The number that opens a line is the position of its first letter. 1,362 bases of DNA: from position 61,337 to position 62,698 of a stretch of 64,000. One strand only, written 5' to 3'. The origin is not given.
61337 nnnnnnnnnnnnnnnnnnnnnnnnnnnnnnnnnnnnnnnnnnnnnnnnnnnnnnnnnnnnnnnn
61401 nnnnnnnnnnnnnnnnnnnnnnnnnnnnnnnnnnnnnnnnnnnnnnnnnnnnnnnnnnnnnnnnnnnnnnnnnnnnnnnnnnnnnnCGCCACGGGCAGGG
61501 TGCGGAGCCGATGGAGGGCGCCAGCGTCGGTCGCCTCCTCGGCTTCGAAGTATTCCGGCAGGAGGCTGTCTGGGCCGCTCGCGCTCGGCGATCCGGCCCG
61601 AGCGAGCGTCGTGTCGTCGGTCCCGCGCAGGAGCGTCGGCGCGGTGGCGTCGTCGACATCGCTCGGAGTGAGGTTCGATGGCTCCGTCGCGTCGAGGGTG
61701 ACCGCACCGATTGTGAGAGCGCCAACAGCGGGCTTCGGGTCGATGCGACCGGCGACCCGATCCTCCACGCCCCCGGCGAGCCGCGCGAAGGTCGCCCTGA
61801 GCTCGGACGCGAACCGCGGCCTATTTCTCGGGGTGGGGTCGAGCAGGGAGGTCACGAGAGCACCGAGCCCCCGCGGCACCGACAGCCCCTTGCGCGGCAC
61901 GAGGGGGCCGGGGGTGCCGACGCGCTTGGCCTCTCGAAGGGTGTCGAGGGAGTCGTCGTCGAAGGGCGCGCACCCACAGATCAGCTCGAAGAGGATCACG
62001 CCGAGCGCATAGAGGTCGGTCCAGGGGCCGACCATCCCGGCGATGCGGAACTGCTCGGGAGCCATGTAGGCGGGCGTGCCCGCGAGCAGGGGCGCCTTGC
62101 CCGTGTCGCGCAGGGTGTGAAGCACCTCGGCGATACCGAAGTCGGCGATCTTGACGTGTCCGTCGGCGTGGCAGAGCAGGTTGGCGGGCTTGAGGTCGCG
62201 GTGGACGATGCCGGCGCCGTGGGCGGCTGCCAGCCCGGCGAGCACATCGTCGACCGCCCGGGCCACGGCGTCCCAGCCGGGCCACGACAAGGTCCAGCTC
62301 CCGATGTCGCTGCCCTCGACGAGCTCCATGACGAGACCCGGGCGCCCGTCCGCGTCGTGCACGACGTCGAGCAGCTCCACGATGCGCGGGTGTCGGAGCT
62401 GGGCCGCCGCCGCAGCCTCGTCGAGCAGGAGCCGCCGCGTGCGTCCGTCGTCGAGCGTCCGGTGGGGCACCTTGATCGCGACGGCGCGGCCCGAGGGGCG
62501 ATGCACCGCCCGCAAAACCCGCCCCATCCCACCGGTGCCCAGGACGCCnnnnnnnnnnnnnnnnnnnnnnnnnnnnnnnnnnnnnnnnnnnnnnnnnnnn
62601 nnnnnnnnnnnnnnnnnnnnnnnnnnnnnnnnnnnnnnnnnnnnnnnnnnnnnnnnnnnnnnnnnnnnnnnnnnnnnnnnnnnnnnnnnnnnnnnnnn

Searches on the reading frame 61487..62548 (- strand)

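Call 42: search_protein_families(library=pfam, proteins=[window:61487-62548:-], max_evalue=0.001)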
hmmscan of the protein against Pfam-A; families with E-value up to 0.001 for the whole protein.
window:61487-62548:- (354 aa): 3 families
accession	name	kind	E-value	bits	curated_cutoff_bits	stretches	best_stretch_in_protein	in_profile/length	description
PF00069.31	Pkinase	-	3.1e-43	148.5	31.7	1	2-248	6-256/263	Protein kinase domain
PF07714.23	PK_Tyr_Ser-Thr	-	3e-23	82.9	23.1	1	2-247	6-252/258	Protein tyrosine and serine/threonine kinase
PF03109.22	ABC1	-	1.2e-05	25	22.9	0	62-143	135-217/244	ABC1 atypical kinase-like domain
